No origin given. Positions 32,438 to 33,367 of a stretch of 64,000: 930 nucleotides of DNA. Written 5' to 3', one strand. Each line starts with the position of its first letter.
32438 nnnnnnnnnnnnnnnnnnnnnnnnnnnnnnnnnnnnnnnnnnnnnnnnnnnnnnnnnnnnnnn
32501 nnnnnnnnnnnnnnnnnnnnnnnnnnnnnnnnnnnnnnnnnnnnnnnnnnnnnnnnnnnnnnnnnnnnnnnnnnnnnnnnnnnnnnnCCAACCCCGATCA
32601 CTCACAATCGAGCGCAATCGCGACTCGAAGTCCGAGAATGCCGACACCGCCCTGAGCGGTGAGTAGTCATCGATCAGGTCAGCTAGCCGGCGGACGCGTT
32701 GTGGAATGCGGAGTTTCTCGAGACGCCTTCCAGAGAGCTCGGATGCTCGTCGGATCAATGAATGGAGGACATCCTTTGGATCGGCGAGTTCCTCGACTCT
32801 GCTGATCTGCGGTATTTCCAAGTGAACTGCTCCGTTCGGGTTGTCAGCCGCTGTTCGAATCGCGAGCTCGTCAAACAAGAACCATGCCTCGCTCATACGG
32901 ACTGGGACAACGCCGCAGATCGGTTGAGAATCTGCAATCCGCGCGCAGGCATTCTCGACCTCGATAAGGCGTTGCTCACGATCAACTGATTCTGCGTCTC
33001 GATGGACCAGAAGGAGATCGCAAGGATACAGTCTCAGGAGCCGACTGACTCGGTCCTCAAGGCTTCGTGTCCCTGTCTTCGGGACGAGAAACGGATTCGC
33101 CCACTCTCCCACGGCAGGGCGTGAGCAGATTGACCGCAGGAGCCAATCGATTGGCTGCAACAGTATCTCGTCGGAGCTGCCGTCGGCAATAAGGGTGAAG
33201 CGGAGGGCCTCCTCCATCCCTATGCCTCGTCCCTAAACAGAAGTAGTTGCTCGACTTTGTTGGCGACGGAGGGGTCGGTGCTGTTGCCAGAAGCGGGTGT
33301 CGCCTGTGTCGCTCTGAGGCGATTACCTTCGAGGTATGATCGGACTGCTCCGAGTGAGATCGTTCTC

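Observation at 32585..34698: AT-richer ABC-ATPase + TOPRIM-like module inserted seamlessly inside a B12 acyl-CoA mutase operon: candidate PARIS/OLD-like defence (or selfish) system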

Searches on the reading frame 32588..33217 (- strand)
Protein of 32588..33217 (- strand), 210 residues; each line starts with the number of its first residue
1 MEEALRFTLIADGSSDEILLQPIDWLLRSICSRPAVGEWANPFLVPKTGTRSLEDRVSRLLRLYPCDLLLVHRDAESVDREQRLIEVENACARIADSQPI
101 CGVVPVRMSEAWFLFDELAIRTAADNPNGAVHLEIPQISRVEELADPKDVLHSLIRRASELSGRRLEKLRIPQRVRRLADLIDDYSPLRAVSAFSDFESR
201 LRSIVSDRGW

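Call 6: search_protein_families(library=pfam, proteins=[window:32588-33217:-], max_evalue=0.1)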
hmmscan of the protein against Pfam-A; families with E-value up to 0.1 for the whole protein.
window:32588-33217:- (210 aa): 0 families

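Call 7: search_protein_families(library=padloc, proteins=[window:32588-33217:-], max_evalue=1)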
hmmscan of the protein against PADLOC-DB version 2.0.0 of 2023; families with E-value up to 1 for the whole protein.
window:32588-33217:- (210 aa): 6 families
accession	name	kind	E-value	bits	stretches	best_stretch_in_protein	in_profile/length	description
PDLC04210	HEC-01B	-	2.6e-20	71.1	1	5-203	4-207/217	-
PDLC04209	HEC-01B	-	3.3e-09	34.9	1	79-208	90-214/219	-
PDLC04212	HEC-01B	-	3.7e-07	28.4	1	101-203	113-213/222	-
PDLC04211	HEC-01B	-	1.6e-06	26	1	6-153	5-164/167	-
PDLC04200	HEC-01B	-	0.018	12.8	1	73-157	83-167/218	-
PDLC04191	HEC-01B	-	0.024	12.6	1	83-125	77-116/192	-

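Call 9: search_protein_families(library=ncbifam, proteins=[window:32588-33217:-], max_evalue=1)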
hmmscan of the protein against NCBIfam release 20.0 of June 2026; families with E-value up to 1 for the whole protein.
window:32588-33217:- (210 aa): 0 families

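Call 15: find_homologous_proteins(query=window:32588-33217:-)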
Query window:32588-33217:- (210 aa): 400 proteins with E <= 0.001 among 2113 candidates; the best 120 are listed.
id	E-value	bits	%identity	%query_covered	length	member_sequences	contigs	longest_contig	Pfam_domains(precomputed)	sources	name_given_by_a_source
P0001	1.8e-131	454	100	100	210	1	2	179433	-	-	-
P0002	3.5e-58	215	52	98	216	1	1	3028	-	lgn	-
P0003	1.2e-54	203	49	98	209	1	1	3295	-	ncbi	-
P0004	3.2e-54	202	49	99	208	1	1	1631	-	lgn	-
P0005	1.3e-53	200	50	99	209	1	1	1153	-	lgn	-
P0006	2.0e-53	199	49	98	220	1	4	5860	-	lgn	-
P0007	5.6e-53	198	50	98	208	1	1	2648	-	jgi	jgi:hypothetical protein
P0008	8.6e-53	197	48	100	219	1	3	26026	-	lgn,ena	-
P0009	5.9e-52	194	46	98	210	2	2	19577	-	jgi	jgi:hypothetical protein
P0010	8.9e-52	194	49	99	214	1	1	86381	-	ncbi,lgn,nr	ncbi:MAG: hypothetical protein GHCLOJNM_03894 [bacterium]|nr:hypothetical protein [bacterium]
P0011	9.0e-52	194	49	98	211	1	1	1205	PF14103.12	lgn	-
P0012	1.2e-51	193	47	98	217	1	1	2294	PF14103.12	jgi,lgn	jgi:hypothetical protein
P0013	1.8e-51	193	49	98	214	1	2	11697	-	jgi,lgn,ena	-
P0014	2.3e-51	192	49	98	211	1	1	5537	-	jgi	jgi:hypothetical protein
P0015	2.9e-51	192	47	98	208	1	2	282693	-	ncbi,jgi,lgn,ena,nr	ncbi:MAG TPA: hypothetical protein VK539_24550 [Myxococcaceae bacterium]|nr:hypothetical protein [My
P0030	2.0e-49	186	45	100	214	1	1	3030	PF14103.12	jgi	jgi:hypothetical protein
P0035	7.7e-49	184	49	98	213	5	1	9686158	PF14103.12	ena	-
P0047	2.5e-48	183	47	98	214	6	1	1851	PF14103.12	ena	-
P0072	2.3e-47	179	48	98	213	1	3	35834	PF14103.12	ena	-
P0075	7.6e-47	178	43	98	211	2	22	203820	-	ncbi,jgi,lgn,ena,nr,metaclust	ncbi:MAG TPA: hypothetical protein VFB32_11435 [Rudaea sp.]|nr:hypothetical protein [Rudaea sp.]|met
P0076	8.0e-47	178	46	98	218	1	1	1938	PF14103.12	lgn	-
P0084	1.3e-46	177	50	96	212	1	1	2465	PF14103.12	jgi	jgi:hypothetical protein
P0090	2.0e-46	176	42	97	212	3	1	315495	PF14103.12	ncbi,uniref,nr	ncbi:DUF4276 family protein [Trichocoleus sp. FACHB-90]|uniref:DUF4276 family protein n=1 Tax=Cyanop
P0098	4.2e-46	175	45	99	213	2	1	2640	PF14103.12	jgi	jgi:hypothetical protein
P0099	4.9e-46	175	44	96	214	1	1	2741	PF14103.12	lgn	-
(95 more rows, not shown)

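Call 18: search_protein_families(library=pfam, alignment_id=A1, max_evalue=10)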
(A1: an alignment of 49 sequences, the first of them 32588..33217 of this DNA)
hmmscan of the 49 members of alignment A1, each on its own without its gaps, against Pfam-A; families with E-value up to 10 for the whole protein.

A. member 1, window:32588-33217:- (210 aa): 1 family
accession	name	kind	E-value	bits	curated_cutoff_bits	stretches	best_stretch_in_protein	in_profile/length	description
PF14103.11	DUF4276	-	0.26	12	30.2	1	69-151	58-138/192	Domain of unknown function (DUF4276)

B. families by the number of members that match (of 49 scanned): 13 families
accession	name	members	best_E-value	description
PF14103.11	DUF4276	46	2.3e-06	Domain of unknown function (DUF4276)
PF23242.1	AAA_lid_TRIP13_C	4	0.051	TRIP13-like, AAA+ ATPase lid C-terminal domain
PF09316.15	Cmyb_C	1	0.018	C-myb, C-terminal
PF22873.1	OAF_C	1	0.049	Out at first, C-terminal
PF09304.16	Cortex-I_coil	1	0.085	Cortexillin coiled-coil region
PF12183.14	NotI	1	0.12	Restriction endonuclease NotI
PF18443.6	Tli4_N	1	0.12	Tle cognate immunity protein 4 N-terminal domain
PF19993.5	DO-GTPase2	1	0.14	Double-GTPase 2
PF06778.18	Chlor_dismutase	1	0.2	Chlorite dismutase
PF03500.18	Cellsynth_D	1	0.2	Cellulose synthase subunit D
PF04297.20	UPF0122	1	0.25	Putative helix-turn-helix protein, YlxM / p13 like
PF13676.11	TIR_2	1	0.25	TIR domain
PF04316.19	FlgM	1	0.33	Anti-sigma-28 factor, FlgM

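Call 20: search_solved_structures(query=A1, max_evalue=10)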
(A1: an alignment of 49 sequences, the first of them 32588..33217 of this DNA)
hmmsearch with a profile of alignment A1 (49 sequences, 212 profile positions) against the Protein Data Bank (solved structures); distinct sequences matched with E-value up to 10: 1.
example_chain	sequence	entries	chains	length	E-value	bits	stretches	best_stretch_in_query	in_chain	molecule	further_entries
5mq9_A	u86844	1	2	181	0.38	13.2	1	65-125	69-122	Uncharacterized protein YacP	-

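Call 21: find_encoding_contigs(protein=P0001, flank=10000, max_places=4)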
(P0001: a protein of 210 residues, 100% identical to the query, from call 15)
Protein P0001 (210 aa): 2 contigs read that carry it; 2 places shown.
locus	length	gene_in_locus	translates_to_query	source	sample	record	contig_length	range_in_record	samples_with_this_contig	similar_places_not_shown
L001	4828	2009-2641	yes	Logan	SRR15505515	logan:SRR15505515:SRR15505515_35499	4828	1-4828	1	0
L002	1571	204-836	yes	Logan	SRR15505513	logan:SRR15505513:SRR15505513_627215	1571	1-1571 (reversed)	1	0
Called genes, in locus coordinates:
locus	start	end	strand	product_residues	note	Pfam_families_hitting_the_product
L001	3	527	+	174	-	?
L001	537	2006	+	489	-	PF02463:SMC_N, PF13175:AAA_15 (weak), PF13304:AAA_21, PF13175:AAA_15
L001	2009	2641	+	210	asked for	-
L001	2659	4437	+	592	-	PF01642:MM_CoA_mutase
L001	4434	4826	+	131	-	?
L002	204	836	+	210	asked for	-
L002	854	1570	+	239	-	?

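Call 22: find_encoding_contigs(protein=P0015, flank=8000, max_places=2)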
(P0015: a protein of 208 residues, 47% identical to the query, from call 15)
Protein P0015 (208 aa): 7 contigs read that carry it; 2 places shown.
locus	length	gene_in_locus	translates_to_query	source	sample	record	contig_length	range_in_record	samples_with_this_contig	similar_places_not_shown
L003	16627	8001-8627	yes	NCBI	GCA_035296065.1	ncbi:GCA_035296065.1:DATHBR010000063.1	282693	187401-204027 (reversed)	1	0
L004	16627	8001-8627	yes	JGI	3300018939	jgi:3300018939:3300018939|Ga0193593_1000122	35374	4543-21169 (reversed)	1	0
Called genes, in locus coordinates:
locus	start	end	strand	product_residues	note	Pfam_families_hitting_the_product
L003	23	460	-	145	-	PF13801:Metal_resist, PF07813:LTXXQ (weak)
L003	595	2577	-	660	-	PF00884:Sulfatase, PF01663:Phosphodiest (weak), PF16347:SGSH_C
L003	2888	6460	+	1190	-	PF02811:PHP, PF07733:DNA_pol3_alpha, PF17657:DNA_pol3_finger, PF14579:HHH_6, PF01336:tRNA_anti-codon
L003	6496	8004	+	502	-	PF02463:SMC_N, PF13175:AAA_15 (weak), PF13476:AAA_23 (weak), PF13304:AAA_21, PF13175:AAA_15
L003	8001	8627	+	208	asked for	-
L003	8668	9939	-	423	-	PF00079:Serpin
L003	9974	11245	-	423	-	PF00079:Serpin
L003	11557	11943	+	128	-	-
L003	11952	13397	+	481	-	PF09423:PhoD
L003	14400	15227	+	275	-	PF00378:ECH_1, PF16113:ECH_2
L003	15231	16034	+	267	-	PF00106:adh_short, PF08659:KR (weak), PF13561:adh_short_C2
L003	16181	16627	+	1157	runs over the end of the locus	PF02369:Big_1, PF09134:Invasin_D3, PF18565:Glyco_hydro2_C5 (faint), PF00041:fn3 (weak), PF00932:LTD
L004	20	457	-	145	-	PF13801:Metal_resist, PF07813:LTXXQ (weak)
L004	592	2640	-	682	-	PF00884:Sulfatase, PF01663:Phosphodiest (weak), PF16347:SGSH_C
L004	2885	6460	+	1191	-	PF02811:PHP, PF07733:DNA_pol3_alpha, PF17657:DNA_pol3_finger, PF14579:HHH_6, PF01336:tRNA_anti-codon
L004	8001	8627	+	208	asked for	-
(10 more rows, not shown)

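Call 23: find_encoding_contigs(protein=P0075, flank=8000, max_places=2)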
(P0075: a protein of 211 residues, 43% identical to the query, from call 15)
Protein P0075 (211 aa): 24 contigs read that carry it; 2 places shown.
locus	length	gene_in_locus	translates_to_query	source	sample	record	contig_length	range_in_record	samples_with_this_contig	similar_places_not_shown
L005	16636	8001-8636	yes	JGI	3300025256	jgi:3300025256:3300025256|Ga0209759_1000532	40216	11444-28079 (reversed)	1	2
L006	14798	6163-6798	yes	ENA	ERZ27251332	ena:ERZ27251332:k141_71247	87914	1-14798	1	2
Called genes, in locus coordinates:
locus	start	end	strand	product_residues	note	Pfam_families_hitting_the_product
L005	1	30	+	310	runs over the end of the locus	PF12146:Hydrolase_4, PF00561:Abhydrolase_1, PF12697:Abhydrolase_6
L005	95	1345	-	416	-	PF00375:SDF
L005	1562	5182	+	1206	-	PF02310:B12-binding, PF03308:MeaB, PF02492:cobW (weak), PF01642:MM_CoA_mutase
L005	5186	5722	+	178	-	PF14907:NTP_transf_5 (weak), PF08843:AbiEii (faint)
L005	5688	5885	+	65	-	-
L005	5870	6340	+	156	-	PF01642:MM_CoA_mutase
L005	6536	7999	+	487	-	PF02463:SMC_N, PF13175:AAA_15 (weak), PF13476:AAA_23, PF13304:AAA_21, PF13175:AAA_15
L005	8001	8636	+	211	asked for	-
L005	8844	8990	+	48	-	-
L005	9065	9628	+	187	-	-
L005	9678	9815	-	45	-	-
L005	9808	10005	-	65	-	-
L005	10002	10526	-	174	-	-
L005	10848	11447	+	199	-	-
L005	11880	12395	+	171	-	-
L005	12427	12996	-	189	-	-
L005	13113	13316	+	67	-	-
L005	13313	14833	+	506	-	PF00733:Asn_synthase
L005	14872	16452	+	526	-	PF00264:Tyrosinase, PF12142:PPO1_DWL (weak)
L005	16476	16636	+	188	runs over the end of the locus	-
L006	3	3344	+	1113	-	?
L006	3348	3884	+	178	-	PF14907:NTP_transf_5 (weak), PF08843:AbiEii (faint)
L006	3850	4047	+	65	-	-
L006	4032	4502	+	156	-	PF01642:MM_CoA_mutase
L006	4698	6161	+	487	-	PF02463:SMC_N, PF13175:AAA_15 (weak), PF13476:AAA_23, PF13304:AAA_21, PF13175:AAA_15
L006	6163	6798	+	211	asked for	-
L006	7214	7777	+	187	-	-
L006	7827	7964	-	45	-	-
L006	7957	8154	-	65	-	-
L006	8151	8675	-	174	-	-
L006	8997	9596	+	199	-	-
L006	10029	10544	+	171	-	-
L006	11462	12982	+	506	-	PF00733:Asn_synthase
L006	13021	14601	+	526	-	PF00264:Tyrosinase, PF12142:PPO1_DWL (weak)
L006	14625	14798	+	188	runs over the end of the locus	-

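Call 25: find_related_loci(query=A1, collection=genome_contigs, flank=10000)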
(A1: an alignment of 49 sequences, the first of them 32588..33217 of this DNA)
Query A1 (210 aa) in genome_contigs; peptide patterns used: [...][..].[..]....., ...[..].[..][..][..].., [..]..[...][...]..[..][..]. (x = any residue, [..] = any of these).
599 stretches matched a pattern (row limit reached: there are more); 538 encode a relative of the query (tblastn E <= 1e-3); the best 80 are kept; 80 distinct loci.
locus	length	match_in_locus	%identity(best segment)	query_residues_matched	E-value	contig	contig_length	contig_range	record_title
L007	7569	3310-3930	47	5-210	4e-58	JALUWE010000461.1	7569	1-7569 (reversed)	MAG: Anaerolineales bacterium isolate 128-326_metabat2_scaf2bin.091 128-326_scaffold_5277_c1, whole genome shotgun seque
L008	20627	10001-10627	49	5-210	3e-57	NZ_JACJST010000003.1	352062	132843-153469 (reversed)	Anabaena lutea FACHB-196 contig3, whole genome shotgun sequence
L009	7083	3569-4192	49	5-210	4e-57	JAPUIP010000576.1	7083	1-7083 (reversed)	MAG: Candidatus Poribacteria bacterium isolate KW1-S08_28 KW1-S08_28_cg576, whole genome shotgun sequence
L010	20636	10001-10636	49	4-210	1e-56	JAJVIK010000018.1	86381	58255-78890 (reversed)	MAG: bacterium isolate Bin_79R c_000000001137, whole genome shotgun sequence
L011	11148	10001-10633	50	5-210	3e-56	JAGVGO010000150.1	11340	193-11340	MAG: Planctomycetota bacterium isolate DeMMO2_28 c_000000098540, whole genome shotgun sequence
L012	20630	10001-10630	45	5-210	2e-55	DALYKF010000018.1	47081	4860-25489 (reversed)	MAG TPA_asm: Coleofasciculaceae cyanobacterium CTOTU46641 NODE_19_length_47081_cov_18.543912, whole genome shotgun seque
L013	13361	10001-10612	49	5-206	7e-55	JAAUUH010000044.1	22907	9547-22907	MAG: Oscillatoriales cyanobacterium SM2_2_1 NODE_565_length_22907_cov_10.288938, whole genome shotgun sequence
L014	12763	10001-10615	46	4-210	4e-55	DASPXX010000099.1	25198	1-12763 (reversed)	MAG TPA_asm: Thermoanaerobaculia bacterium isolate SMAG_U11578 k141_793023, whole genome shotgun sequence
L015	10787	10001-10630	48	5-210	9e-55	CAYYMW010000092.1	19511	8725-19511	MAG TPA_asm: uncultured Verrucomicrobiota bacterium isolate binchicken_co269_135 genome assembly, contig: NODE_2523_leng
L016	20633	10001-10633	49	4-210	3e-54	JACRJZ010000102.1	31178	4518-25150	MAG: Verrucomicrobia bacterium isolate NC_groundwater_1842_Pr3_B-0.1um_64_53 SR-2_scaffold_141_2093480, whole genome sho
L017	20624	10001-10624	48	5-210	3e-54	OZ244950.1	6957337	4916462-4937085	MAG: Candidatus Poribacteria bacterium isolate 1741874c-865a-47cd-958f-7fa2b3d0eca7 genome assembly, chromosome: 1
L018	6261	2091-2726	47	3-210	3e-54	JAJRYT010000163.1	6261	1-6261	MAG: Chloroflexota bacterium isolate Dive96_bin3.68 k141_2839085, whole genome shotgun sequence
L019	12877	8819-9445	47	5-210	7e-54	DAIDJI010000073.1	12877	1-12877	MAG TPA_asm: Planctomycetales bacterium isolate clean381 NODE_73_length_12877_cov_3.651016, whole genome shotgun sequenc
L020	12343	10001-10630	44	5-210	5e-54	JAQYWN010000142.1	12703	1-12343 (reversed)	MAG: Rhizonema sp. NSF051 rhizonema_NODE_147_length_12703_cov_30.6913, whole genome shotgun sequence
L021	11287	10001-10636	45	3-210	8e-54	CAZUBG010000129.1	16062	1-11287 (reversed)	MAG TPA_asm: uncultured Bifidobacteriaceae bacterium isolate binchicken_co3_517 genome assembly, contig: NODE_11768_leng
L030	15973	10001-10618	43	5-210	1e-52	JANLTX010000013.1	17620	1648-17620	MAG: Armatimonadota bacterium isolate OTE_25_metabat_120 OTE_25_k141_3649715, whole genome shotgun sequence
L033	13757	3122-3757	47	1-210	9e-53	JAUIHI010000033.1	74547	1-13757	MAG: Anaerolineae bacterium isolate Co_bin.203 NODE_2919_length_74547_cov_4.893510, whole genome shotgun sequence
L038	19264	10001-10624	48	5-210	2e-52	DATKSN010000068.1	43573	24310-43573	MAG TPA_asm: Pirellulales bacterium isolate SMAG_U14055 k141_953984, whole genome shotgun sequence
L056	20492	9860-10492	44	1-210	6e-51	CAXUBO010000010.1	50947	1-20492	MAG TPA_asm: uncultured Armatimonadales bacterium isolate public_SRR14722165_metawrap_bin.3 genome assembly, contig: pub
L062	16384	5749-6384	44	3-210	9e-51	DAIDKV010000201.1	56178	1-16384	MAG TPA_asm: Planctomycetales bacterium isolate clean412 k141_735619, whole genome shotgun sequence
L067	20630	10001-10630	47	5-210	2e-50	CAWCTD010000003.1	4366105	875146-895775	MAG: Bryobacterales bacterium isolate MFD01299.bin.2.200 genome assembly, contig: contig_6213, whole genome shotgun sequ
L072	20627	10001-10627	44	3-210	2e-50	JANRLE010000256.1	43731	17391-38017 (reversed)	MAG: Bryobacteraceae bacterium isolate bins.48 k141_643764, whole genome shotgun sequence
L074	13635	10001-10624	47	5-210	8e-50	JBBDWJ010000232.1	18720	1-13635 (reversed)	MAG: Bryobacterales bacterium isolate LejiaD_62_10 Lejia_D_4743_length_18720_cov_6, whole genome shotgun sequence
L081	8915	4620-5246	45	5-210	1e-49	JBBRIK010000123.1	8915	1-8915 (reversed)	MAG: Gemmatales bacterium isolate Co_metawrap_2780 Cmw_2780_k141_24651860_length_8915_cov_6.0000, whole genome shotgun s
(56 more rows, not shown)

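Call 28: predict_structure(alignment_id=A1)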
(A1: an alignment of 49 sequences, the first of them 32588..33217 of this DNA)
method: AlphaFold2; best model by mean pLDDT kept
length: 210 residues; sequences in the alignment: 49
mean_pLDDT: 92.4   pTM: 0.89
mean pLDDT of the five models: 92.4, 91.4, 91.0, 90.3, 89.8
residues with pLDDT >= 90: 159; 70-90: 44; 50-70: 7; < 50: 0
segments of 3 or more residues with pLDDT < 50: none
pLDDT, mean of each block of 10 residues (from residue 1): 92 94 98 97 80 89 94 86 89 76 79 97 98 96 94 98 98 98 98 93 94
secondary structure, 60 per line:
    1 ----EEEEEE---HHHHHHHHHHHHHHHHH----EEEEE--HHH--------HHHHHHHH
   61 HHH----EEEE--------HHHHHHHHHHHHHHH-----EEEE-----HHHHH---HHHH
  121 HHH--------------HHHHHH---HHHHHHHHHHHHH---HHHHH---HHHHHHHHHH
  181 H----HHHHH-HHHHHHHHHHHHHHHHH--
elements in order: E5-10 H14-30 E35-39 H53-63 E68-71 H80-94 E100-103 H109-113 H117-123 H138-143 H147-159 H163-167 H171-181 H186-190 H192-208
